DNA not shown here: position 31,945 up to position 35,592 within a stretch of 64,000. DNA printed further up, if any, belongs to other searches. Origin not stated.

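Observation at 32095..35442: Membrane-bound CheA-lineage kinase lacking P2 and P5, with tandem Hpt domains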

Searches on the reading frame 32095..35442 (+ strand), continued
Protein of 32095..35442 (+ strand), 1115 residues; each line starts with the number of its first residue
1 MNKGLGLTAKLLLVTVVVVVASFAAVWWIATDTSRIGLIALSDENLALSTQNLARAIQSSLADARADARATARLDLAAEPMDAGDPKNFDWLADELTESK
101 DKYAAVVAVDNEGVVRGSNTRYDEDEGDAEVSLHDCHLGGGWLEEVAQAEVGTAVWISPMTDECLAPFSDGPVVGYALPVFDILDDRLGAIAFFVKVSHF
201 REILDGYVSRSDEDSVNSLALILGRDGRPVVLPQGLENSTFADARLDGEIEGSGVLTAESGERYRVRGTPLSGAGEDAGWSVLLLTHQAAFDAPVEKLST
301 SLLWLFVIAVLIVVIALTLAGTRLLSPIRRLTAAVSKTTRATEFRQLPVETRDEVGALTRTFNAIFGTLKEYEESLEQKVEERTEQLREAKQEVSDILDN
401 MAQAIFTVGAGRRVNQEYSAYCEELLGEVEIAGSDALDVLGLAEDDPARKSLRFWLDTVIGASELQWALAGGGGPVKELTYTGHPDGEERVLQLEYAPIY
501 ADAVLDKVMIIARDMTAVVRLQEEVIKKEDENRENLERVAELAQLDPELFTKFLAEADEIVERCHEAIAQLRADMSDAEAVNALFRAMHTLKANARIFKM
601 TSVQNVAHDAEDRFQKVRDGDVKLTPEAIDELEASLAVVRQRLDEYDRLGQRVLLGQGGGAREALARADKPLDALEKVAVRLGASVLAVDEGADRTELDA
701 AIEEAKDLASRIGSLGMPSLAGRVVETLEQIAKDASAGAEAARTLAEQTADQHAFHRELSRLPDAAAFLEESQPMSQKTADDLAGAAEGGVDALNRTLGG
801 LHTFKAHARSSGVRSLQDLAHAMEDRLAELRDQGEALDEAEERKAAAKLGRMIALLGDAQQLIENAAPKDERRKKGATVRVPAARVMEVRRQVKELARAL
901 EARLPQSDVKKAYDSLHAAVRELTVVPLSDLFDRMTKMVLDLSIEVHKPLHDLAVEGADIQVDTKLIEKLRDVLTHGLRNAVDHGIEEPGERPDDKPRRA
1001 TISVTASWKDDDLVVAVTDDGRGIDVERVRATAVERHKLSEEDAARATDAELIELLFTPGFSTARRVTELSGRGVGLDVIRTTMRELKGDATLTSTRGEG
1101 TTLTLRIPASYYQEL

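Call 33: search_solved_structures(query=window:32095-35439:+, max_evalue=0.001, show_alignments=2)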
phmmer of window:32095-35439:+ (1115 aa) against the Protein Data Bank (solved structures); distinct sequences matched with E-value up to 0.001: 20.
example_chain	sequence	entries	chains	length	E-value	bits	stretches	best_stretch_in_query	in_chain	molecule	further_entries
6s1k_A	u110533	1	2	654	3.8e-41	144.6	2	915-1109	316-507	Chemotaxis protein CheA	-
4xiv_A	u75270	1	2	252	1.4e-40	142.8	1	909-1109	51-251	Chemotaxis protein CheA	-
1i5d_A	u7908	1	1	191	6.2e-40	140.6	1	922-1109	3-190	CHEMOTAXIS PROTEIN CHEA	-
3ja6_C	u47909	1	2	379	6.9e-40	140.5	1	909-1110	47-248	Chemotaxis protein CheA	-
1b3q_A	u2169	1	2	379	7.4e-40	140.4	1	909-1109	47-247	PROTEIN (CHEMOTAXIS PROTEIN CHEA)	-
1i58_A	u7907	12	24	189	2.1e-39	138.9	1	925-1109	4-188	CHEMOTAXIS PROTEIN CHEA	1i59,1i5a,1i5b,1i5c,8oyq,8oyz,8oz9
6mi6_A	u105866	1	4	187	2.2e-39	138.8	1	925-1108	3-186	Chemotaxis protein CheA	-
2ch4_A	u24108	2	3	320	6.4e-39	137.3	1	925-1110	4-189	CHEMOTAXIS PROTEIN CHEA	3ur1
4jpb_A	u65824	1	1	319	1.5e-36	129.5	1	925-1110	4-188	Chemotaxis protein CheA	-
8c5v_A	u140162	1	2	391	1.7e-31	112.7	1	915-1109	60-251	Chemotaxis protein CheA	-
6ff6_A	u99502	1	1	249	6.1e-15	57.9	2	550-646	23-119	BRIC1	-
1tqg_A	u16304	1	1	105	1.5e-09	40.1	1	551-645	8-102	Chemotaxis protein cheA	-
1i5n_A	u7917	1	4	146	1.7e-09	39.9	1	548-647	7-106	CHEMOTAXIS PROTEIN CHEA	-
8c5v_C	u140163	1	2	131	1.8e-09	39.8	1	548-648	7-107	Chemotaxis protein CheA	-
2ld6_A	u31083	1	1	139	1.8e-09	39.8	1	550-646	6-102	Chemotaxis protein CheA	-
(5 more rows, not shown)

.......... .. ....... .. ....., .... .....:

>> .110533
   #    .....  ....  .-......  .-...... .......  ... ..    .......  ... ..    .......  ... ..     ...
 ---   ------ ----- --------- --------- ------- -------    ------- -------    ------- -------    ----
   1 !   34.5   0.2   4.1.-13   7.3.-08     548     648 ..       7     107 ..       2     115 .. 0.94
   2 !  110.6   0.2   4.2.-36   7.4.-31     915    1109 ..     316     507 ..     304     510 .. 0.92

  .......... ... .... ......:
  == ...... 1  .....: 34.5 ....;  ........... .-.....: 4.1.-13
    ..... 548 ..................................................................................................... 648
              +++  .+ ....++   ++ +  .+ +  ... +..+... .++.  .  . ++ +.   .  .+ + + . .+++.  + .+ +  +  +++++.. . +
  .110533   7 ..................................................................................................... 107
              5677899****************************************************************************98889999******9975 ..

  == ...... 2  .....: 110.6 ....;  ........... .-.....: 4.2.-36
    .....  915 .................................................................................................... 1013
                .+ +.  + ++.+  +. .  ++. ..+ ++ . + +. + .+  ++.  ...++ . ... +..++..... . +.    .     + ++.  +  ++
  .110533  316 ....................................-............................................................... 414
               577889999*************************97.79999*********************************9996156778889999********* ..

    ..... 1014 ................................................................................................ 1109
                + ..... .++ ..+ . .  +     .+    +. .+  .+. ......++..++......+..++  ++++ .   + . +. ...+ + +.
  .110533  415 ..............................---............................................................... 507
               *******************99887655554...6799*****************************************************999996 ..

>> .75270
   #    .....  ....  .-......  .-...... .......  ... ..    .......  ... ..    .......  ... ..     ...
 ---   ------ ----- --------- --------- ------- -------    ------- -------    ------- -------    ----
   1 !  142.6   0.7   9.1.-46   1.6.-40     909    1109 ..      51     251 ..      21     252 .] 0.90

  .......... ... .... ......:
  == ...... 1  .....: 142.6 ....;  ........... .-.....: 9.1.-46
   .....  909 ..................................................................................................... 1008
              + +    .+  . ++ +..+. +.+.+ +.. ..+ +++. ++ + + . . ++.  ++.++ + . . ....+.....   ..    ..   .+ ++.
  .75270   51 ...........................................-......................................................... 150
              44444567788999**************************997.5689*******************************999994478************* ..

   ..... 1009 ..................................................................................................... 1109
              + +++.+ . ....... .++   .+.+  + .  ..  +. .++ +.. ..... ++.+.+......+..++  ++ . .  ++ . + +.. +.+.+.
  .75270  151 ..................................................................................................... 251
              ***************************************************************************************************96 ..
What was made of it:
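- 33727..34062 (+): Hpt domain 1 (residues 545-656), phospho-acceptor His589. Matches CheA P1 structures at 1e-9 (call 33).
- Every PDB sequence hit to the catalytic half is CheA, and CheA P1 chains account for most Hpt hits (call 33).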

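Call 62: predict_structure(alignment_id=A1)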
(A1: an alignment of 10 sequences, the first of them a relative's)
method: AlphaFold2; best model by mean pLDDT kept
length: 1115 residues; sequences in the alignment: 10
mean_pLDDT: 78.2   pTM: 0.34
mean pLDDT of the five models: 78.2, 78.0, 75.8, 74.8, 73.5
residues with pLDDT >= 90: 174; 70-90: 691; 50-70: 169; < 50: 81
segments of 3 or more residues with pLDDT < 50: 1-8, 318-325, 334-336, 382-384, 386-401, 656-658, 868-882, 1067-1073, 1113-1115
pLDDT, mean of each block of 10 residues (from residue 1): 43 63 72 76 81 89 90 83 88 90 92 91 63 86 88 87 85 91 85 93 87 77 83 76 64 72 84 73 86 73 71 53 47 51 62 57 65 51 44 37 79 84 77 87 83 86 76 70 72 87 86 79 64 57 58 82 89 86 90 79 85 88 85 87 76 55 80 90 89 85 88 85 91 87 91 91 86 90 76 85 91 91 90 82 87 91 67 32 63 82 82 78 73 84 83 84 78 87 82 82 89 89 85 86 87 83 58 64 84 86 86 44
secondary structure, 60 per line:
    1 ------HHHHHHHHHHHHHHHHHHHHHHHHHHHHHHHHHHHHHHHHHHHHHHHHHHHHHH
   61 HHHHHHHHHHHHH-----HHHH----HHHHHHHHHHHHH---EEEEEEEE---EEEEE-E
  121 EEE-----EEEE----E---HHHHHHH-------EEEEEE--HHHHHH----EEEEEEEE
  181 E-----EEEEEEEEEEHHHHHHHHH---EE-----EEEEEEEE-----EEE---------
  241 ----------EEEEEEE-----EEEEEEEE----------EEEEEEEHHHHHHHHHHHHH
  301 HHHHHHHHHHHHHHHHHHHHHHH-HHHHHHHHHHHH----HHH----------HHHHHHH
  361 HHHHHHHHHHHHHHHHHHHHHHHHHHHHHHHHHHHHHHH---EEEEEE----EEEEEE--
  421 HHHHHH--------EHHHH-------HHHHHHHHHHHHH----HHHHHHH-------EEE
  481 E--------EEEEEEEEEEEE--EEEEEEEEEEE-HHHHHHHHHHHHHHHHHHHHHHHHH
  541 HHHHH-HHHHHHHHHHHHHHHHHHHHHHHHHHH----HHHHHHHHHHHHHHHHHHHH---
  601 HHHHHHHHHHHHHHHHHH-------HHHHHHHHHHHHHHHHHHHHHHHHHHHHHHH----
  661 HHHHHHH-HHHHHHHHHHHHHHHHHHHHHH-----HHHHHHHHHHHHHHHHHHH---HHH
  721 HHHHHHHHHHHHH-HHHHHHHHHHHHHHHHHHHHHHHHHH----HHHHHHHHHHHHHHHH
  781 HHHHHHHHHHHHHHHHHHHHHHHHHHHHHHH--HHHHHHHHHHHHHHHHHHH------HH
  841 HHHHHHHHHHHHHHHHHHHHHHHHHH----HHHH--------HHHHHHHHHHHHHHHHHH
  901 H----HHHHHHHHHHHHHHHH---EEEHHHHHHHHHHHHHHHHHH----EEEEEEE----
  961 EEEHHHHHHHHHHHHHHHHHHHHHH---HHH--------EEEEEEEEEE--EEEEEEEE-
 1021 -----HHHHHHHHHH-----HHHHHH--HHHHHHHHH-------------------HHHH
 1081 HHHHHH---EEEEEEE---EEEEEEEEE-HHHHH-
elements in order (helices of 4 or more, strands of 3 or more residues): H7-73 H79-82 H87-99 E103-110 E114-118 E120-123 E129-132 H141-147 E155-160 H163-168 E173-181 E187-196 H197-205 E216-223 E229-231 E251-257 E263-270 E281-287 H288-323 H325-336 H354-399 E403-408 E413-418 H421-426 H436-439 H447-459 H464-470 E478-481 E490-501 E504-514 H516-545 H547-573 H578-597 H601-618 H626-656 H661-667 H669-690 H696-714 H718-733 H735-760 H765-811 H814-832 H839-866 H871-874 H883-901 H906-921 E925-927 H928-945 E950-956 E961-963 H964-985 E1000-1009 E1012-1019 H1026-1035 H1041-1046 H1049-1057 H1077-1086 E1090-1096 E1100-1108 H1110-1114
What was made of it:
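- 32095..35442 (+): HKIII-type transmembrane sensor kinase gene (1115 aa). AF2 model, mean pLDDT 78 (call 62).
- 32122..32184 (+): TM1 (residues about 10-30). Part of helix 7-73 in the model (call 62).
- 32185..32994 (+): Periplasmic sensor domain, double-Cache-like (residues 31-300). AF2 shows a long N-terminal helix followed by two alpha/beta modules of 5-6 strands each (call 62).
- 33292..33642 (+): PAS-like domain (residues 400-516), the signature of the family. AF2 shows a five-stranded sheet plus helices (call 62).
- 34729..34857 (+): P3-like two-helix hairpin (residues 879-921). Helices 883-901 and 906-921 (call 62).
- Checked: There is a PAS-like domain at 400-516, and a short P3-like helical hairpin at 879-921 (call 62).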

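Call 64: fold_search(model_id=the predicted structure, library=pdb)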
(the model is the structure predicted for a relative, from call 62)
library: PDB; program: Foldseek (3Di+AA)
matches with E <= 10: 844; with E <= 0.001: 294
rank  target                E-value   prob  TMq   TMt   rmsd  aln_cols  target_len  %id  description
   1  4xiv_A                1.0e-17  1.00  0.16  0.67  12.3       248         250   33  Kinase and Dimerization (P3P4) of the Thermotoga maritima CheA kinase (released 2015-11-04)
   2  4xiv_B                2.8e-17  1.00  0.16  0.66  12.9       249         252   32  Kinase and Dimerization (P3P4) of the Thermotoga maritima CheA kinase (released 2015-11-04)
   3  9a5d_A                3.0e-17  1.00  0.12  0.20  62.5      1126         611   10  Integrative model of WALK-YYCH by crosslinking MS and deep learning (released 2024-09-18)
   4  1i58_A                8.7e-17  1.00  0.16  0.86   2.8       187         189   39  STRUCTURE OF THE HISTIDINE KINASE CHEA ATP-BINDING DOMAIN IN COMPLEX WITH ATP ANALOG ADPCP AND MAGNESIUM (released 2001-08-26)
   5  1b3q_B                1.1e-16  1.00  0.16  0.46  11.7       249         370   32  CRYSTAL STRUCTURE OF CHEA-289, A SIGNAL TRANSDUCING HISTIDINE KINASE (released 1999-12-15)
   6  3ja6_C                1.8e-16  1.00  0.16  0.45  10.1       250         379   32  Cryo-electron Tomography and All-atom Molecular Dynamics Simulations Reveal a Novel Kinase Conformational Switch in Ba (released 2015-12-09)
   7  1i5d                  2.1e-16  1.00  0.16  0.84   2.9       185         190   39  STRUCTURE OF CHEA DOMAIN P4 IN COMPLEX WITH TNP-ATP (released 2001-08-26)
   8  1i59_B                2.2e-16  1.00  0.16  0.86   3.4       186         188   39  STRUCTURE OF THE HISTIDINE KINASE CHEA ATP-BINDING DOMAIN IN COMPLEX WITH ADPNP AND MAGENSIUM (released 2001-08-26)
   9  1i59_A                2.7e-16  1.00  0.15  0.90   2.4       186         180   37  STRUCTURE OF THE HISTIDINE KINASE CHEA ATP-BINDING DOMAIN IN COMPLEX WITH ADPNP AND MAGENSIUM (released 2001-08-26)
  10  1i58_B                4.1e-16  1.00  0.15  0.90   2.4       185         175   34  STRUCTURE OF THE HISTIDINE KINASE CHEA ATP-BINDING DOMAIN IN COMPLEX WITH ATP ANALOG ADPCP AND MAGNESIUM (released 2001-08-26)
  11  6mi6_B                6.2e-16  1.00  0.16  0.87   2.7       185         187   39  STRUCTURE OF CHEA DOMAIN P4 IN COMPLEX WITH AN ADP ANALOG (released 2018-12-05)
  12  1i5b_A                8.9e-16  1.00  0.15  0.90   1.9       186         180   36  STRUCTURE OF CHEA DOMAIN P4 IN COMPLEX WITH ADPNP AND MANGANESE (released 2001-08-26)
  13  1b3q_A                1.3e-15  1.00  0.15  0.45  10.8       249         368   32  CRYSTAL STRUCTURE OF CHEA-289, A SIGNAL TRANSDUCING HISTIDINE KINASE (released 1999-12-15)
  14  1i5a_A                1.6e-15  1.00  0.15  0.90   2.0       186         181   36  STRUCTURE OF CHEA DOMAIN P4 IN COMPLEX WITH ADPCP AND MANGANESE (released 2001-08-26)
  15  6mi6_A                2.9e-15  1.00  0.15  0.88   2.7       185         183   39  STRUCTURE OF CHEA DOMAIN P4 IN COMPLEX WITH AN ADP ANALOG (released 2018-12-05)
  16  1i5b_B                3.6e-15  1.00  0.15  0.89   2.1       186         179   36  STRUCTURE OF CHEA DOMAIN P4 IN COMPLEX WITH ADPNP AND MANGANESE (released 2001-08-26)
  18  6mi6_D                5.2e-15  1.00  0.15  0.87   2.4       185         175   36  STRUCTURE OF CHEA DOMAIN P4 IN COMPLEX WITH AN ADP ANALOG (released 2018-12-05)
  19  1i5a_B                7.0e-15  1.00  0.15  0.90   1.8       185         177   36  STRUCTURE OF CHEA DOMAIN P4 IN COMPLEX WITH ADPCP AND MANGANESE (released 2001-08-26)
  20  1i5c_B                7.8e-15  1.00  0.15  0.90   2.4       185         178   36  STRUCTURE OF CHEA DOMAIN P4 IN COMPLEX WITH ADP (released 2001-08-26)
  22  1i5c_A                8.6e-15  1.00  0.15  0.90   2.3       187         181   36  STRUCTURE OF CHEA DOMAIN P4 IN COMPLEX WITH ADP (released 2001-08-26)
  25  6mi6_C                1.1e-14  1.00  0.15  0.84   3.1       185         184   38  STRUCTURE OF CHEA DOMAIN P4 IN COMPLEX WITH AN ADP ANALOG (released 2018-12-05)
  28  2ch4_A                1.7e-14  1.00  0.16  0.52   2.9       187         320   39  Complex between Bacterial Chemotaxis histidine kinase CheA domains P4 and P5 and receptor-adaptor protein CheW (released 2006-04-18)
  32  2ch4_B                3.7e-13  1.00  0.15  0.53   1.9       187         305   34  Complex between Bacterial Chemotaxis histidine kinase CheA domains P4 and P5 and receptor-adaptor protein CheW (released 2006-04-18)
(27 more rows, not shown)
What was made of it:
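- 34729..34857 (+): Foldseek aligns 248 of 250 columns of CheA P3P4 4xiv (call 64).
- On Class III histidine kinase (HKIII): However, the AF2 model has a two-helix hairpin that Foldseek aligns with CheA P3 (calls 62, 64).
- On Class I (HisKA) sensor kinase: The fold and sequence of the catalytic half are CheA-like (calls 33, 64).
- Closest known: Class III histidine kinases. Different: The model shows a P3-like hairpin (calls 62, 64).
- Foldseek matches CheA P3P4 and P4 at 33-39% identity with TM up to 0.93 (call 64). P4 is 36-39% identical to CheA P4, against about 15% for HK853 and YycG (call 64).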
